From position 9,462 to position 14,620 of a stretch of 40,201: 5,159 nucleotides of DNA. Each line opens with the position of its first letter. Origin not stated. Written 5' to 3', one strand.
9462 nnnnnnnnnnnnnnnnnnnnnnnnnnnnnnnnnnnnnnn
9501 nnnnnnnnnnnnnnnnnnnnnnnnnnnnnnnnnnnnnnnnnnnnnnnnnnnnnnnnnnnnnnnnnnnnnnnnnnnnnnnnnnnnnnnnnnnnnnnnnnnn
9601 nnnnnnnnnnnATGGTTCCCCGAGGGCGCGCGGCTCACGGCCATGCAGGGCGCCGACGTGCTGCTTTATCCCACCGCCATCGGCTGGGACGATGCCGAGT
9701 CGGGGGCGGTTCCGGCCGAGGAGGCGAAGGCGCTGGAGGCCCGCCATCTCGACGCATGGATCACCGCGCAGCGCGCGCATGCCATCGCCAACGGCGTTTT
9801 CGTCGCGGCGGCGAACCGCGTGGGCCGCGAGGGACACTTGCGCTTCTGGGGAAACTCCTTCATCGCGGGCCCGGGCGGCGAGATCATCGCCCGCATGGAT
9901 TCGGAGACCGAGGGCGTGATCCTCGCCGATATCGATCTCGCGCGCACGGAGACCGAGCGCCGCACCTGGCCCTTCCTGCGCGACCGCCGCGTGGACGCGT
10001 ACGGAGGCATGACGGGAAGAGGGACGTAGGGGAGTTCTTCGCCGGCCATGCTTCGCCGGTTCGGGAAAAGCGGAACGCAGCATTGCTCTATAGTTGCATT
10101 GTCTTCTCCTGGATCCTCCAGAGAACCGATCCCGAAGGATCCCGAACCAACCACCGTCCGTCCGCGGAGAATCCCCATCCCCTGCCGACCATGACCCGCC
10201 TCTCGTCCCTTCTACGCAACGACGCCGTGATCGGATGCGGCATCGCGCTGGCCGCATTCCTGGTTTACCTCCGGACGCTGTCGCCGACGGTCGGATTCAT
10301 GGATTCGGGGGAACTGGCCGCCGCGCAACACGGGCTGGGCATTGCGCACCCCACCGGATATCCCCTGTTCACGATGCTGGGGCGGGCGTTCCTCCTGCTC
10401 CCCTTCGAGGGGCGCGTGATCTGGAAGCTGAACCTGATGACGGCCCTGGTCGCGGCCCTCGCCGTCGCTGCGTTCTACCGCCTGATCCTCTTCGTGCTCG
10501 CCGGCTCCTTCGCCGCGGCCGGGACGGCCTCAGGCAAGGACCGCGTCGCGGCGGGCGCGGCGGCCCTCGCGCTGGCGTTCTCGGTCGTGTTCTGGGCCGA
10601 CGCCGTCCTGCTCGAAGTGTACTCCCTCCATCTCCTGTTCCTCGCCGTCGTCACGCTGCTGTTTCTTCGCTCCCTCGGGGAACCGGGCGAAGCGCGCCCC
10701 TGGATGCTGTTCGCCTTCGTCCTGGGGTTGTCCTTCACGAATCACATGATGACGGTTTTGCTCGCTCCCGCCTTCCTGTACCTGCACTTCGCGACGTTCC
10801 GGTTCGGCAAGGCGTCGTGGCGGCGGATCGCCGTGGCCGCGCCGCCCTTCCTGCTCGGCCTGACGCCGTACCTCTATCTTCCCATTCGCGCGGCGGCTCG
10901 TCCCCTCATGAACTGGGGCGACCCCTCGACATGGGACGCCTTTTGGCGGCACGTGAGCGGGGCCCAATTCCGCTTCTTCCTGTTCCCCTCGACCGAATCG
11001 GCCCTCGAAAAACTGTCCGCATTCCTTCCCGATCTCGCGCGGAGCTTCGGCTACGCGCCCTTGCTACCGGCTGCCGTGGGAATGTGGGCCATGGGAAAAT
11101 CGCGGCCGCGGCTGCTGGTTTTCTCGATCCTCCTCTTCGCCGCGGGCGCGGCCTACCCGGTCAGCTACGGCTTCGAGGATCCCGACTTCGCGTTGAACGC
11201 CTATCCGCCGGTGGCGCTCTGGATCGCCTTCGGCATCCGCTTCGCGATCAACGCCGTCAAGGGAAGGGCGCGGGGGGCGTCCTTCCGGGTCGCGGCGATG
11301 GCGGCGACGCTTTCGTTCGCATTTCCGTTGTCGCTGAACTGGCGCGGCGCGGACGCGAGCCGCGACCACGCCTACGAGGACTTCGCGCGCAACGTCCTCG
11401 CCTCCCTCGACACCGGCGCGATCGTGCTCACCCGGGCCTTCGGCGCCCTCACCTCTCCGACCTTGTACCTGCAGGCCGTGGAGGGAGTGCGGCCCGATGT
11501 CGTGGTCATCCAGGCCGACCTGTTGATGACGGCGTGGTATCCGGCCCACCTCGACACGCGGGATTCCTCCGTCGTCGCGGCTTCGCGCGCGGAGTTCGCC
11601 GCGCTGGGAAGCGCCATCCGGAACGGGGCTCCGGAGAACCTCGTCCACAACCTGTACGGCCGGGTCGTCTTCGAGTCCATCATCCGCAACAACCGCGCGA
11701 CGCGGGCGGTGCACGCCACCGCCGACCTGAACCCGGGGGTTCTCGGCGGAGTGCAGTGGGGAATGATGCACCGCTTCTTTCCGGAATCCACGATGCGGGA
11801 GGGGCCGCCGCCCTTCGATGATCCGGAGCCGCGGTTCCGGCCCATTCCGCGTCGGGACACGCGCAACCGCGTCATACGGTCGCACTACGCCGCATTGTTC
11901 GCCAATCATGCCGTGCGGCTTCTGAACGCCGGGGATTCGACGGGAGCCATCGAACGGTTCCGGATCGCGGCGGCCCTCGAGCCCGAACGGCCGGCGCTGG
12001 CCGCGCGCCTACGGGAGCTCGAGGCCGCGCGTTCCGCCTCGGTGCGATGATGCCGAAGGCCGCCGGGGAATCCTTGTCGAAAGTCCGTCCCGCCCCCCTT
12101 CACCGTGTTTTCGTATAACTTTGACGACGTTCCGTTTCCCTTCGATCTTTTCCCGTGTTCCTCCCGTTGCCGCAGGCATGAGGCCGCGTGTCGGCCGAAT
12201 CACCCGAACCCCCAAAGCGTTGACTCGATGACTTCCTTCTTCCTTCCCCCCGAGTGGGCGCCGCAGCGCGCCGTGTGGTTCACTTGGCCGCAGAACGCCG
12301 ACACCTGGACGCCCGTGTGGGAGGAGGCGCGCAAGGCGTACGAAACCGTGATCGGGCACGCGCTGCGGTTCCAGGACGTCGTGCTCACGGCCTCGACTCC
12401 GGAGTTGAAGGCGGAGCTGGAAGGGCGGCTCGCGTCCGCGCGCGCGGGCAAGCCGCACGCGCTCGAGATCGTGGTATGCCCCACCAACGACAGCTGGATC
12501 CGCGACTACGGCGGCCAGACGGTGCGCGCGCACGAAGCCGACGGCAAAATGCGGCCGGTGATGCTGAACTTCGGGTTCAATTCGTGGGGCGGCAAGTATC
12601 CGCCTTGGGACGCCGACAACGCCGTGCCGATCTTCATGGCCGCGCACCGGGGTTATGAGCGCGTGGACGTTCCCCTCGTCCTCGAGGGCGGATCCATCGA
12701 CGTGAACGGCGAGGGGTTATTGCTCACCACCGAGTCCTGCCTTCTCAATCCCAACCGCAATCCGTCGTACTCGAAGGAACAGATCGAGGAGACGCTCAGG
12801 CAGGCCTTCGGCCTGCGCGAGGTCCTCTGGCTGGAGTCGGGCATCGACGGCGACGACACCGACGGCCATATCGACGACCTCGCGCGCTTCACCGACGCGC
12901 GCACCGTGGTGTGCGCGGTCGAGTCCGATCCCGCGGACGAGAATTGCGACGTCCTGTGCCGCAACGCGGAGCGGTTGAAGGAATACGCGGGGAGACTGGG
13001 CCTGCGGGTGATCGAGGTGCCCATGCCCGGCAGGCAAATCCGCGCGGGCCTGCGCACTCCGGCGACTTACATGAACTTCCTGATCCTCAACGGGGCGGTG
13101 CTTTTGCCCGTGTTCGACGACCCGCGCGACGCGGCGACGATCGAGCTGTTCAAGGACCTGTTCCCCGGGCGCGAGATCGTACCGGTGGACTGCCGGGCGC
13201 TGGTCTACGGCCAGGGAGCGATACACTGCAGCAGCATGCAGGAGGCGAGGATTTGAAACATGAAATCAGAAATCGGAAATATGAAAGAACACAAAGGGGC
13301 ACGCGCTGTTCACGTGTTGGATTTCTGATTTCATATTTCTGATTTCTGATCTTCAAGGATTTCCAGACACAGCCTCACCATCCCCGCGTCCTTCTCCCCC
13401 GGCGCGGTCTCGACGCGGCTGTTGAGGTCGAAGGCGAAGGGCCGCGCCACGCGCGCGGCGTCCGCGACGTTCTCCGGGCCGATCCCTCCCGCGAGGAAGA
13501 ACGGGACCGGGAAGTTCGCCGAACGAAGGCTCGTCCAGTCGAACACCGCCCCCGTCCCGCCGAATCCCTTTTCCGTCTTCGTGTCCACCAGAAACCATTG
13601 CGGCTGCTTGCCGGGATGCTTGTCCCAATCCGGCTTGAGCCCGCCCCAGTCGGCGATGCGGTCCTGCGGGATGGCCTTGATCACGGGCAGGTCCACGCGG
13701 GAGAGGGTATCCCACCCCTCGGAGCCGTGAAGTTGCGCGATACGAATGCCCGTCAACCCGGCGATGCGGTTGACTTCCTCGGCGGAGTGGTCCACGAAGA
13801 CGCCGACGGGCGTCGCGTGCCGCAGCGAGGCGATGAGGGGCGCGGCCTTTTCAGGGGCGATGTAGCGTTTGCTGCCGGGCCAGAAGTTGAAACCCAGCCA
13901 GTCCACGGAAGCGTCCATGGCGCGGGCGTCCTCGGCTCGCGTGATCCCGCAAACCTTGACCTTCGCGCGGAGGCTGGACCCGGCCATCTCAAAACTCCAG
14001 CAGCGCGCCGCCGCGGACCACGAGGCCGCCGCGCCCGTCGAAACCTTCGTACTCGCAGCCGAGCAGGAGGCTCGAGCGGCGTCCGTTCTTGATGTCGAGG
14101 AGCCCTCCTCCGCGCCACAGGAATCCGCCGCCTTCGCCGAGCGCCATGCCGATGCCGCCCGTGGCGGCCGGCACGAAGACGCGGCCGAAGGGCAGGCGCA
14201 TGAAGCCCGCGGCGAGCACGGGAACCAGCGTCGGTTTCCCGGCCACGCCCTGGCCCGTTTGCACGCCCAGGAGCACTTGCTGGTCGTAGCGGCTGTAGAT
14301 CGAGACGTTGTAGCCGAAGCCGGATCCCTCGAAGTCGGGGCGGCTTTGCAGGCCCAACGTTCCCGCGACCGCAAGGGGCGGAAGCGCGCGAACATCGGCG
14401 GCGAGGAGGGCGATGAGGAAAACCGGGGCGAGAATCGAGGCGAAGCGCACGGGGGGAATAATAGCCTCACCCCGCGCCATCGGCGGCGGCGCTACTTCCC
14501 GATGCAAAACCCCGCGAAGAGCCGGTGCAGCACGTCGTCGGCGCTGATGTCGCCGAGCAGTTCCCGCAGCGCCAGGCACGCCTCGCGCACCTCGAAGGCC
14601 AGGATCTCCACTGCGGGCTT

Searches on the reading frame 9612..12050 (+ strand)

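Call 23: search_protein_families(library=pfam, max_evalue=0.001, proteins=[window:9612-12050:+])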
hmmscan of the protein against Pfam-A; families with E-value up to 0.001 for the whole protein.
window:9612-12050:+ (812 aa): 1 family
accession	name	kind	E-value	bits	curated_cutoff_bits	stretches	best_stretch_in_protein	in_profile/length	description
PF11028.14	TMEM260-like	-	2.5e-36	125.6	24.2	1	231-395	1-173/179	Protein O-mannosyl-transferase TMEM260-like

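Call 74: search_protein_families(library=ncbifam, max_evalue=0.01, proteins=[window:9612-12050:+])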
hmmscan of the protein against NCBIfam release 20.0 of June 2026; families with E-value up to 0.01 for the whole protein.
window:9612-12050:+ (812 aa): 0 families

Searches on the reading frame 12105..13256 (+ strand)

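Call 23: search_protein_families(library=pfam, max_evalue=0.001, proteins=[window:12105-13256:+])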
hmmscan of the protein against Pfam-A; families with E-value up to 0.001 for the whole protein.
window:12105-13256:+ (383 aa): 1 family
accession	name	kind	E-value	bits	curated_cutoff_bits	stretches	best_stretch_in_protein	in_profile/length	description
PF04371.20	PAD_porph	-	1.9e-108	363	25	1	47-379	2-319/321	Porphyromonas-type peptidyl-arginine deiminase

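Call 74: search_protein_families(library=ncbifam, max_evalue=0.01, proteins=[window:12105-13256:+])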
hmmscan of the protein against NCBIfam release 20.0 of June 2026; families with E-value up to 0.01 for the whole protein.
window:12105-13256:+ (383 aa): 2 families
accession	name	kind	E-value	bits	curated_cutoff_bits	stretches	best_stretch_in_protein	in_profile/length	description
NF010070.0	PRK13551.1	subfamily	2e-75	253.9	483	2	42-310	10-273/365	agmatine deiminase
TIGR03380.1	agmatine_aguA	equivalog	4.3e-71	239.7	381.8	2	43-293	6-248/357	agmatine deiminase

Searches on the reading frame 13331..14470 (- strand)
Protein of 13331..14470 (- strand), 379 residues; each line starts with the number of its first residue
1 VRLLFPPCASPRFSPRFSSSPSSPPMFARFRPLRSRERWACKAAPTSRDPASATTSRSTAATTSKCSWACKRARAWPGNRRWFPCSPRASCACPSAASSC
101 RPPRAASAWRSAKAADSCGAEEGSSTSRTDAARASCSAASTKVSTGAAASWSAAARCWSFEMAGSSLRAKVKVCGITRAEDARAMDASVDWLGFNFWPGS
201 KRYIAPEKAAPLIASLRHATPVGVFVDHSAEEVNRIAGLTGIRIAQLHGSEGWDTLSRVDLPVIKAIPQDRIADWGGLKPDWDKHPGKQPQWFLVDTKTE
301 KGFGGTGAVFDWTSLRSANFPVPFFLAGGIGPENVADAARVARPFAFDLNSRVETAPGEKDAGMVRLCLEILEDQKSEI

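Call 23: search_protein_families(library=pfam, max_evalue=0.001, proteins=[window:13331-14470:-])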
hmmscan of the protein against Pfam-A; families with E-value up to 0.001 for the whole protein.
window:13331-14470:- (379 aa): 1 family
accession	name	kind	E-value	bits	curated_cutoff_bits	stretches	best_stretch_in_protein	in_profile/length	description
PF00697.28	PRAI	-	2.9e-35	122.2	22.7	1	171-369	1-191/193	N-(5'phosphoribosyl)anthranilate (PRA) isomerase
